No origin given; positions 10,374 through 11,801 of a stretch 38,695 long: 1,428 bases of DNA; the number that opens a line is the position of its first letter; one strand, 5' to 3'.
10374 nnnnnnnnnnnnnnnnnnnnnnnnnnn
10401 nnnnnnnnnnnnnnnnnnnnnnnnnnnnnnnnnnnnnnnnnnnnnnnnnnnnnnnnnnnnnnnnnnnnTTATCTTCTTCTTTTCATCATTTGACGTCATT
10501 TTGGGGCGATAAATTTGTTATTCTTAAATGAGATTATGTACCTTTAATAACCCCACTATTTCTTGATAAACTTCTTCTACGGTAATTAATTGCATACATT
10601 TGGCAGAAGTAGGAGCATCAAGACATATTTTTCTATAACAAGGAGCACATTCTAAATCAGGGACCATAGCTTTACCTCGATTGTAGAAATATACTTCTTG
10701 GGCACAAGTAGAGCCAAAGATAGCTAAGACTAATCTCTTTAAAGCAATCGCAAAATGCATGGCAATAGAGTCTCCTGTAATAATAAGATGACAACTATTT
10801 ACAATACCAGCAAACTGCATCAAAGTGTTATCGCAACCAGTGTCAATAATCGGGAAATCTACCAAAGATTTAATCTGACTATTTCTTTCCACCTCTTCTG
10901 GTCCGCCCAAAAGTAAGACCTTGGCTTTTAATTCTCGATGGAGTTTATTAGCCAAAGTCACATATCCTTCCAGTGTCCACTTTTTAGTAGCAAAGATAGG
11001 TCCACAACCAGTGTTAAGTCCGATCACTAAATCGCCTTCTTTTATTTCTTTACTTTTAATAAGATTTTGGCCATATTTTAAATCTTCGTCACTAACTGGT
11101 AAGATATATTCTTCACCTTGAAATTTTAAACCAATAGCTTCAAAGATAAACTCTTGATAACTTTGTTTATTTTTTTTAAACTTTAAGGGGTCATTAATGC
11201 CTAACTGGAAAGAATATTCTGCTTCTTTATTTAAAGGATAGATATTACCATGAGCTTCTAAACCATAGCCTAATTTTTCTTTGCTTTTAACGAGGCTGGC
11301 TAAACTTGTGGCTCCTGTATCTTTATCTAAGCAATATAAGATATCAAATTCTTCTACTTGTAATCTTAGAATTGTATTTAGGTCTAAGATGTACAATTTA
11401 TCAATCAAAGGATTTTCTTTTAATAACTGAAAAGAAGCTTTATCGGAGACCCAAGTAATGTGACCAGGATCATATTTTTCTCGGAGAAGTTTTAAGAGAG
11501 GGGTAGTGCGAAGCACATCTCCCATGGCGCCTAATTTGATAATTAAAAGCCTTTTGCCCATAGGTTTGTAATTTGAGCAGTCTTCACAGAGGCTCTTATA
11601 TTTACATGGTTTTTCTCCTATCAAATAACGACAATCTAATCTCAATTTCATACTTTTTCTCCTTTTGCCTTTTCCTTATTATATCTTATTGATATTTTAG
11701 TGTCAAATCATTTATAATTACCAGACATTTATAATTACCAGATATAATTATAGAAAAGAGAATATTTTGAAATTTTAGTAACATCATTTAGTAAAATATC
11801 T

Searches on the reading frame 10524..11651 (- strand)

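Call 19: search_protein_families(library=pfam, proteins=[window:10524-11651:-])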
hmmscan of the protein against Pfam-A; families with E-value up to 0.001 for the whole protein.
window:10524-11651:- (375 aa): 1 family
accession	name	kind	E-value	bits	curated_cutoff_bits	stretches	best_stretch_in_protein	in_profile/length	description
PF01075.23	Glyco_transf_9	-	4.7e-15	56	22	1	163-343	66-241/247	Glycosyltransferase family 9 (heptosyltransferase)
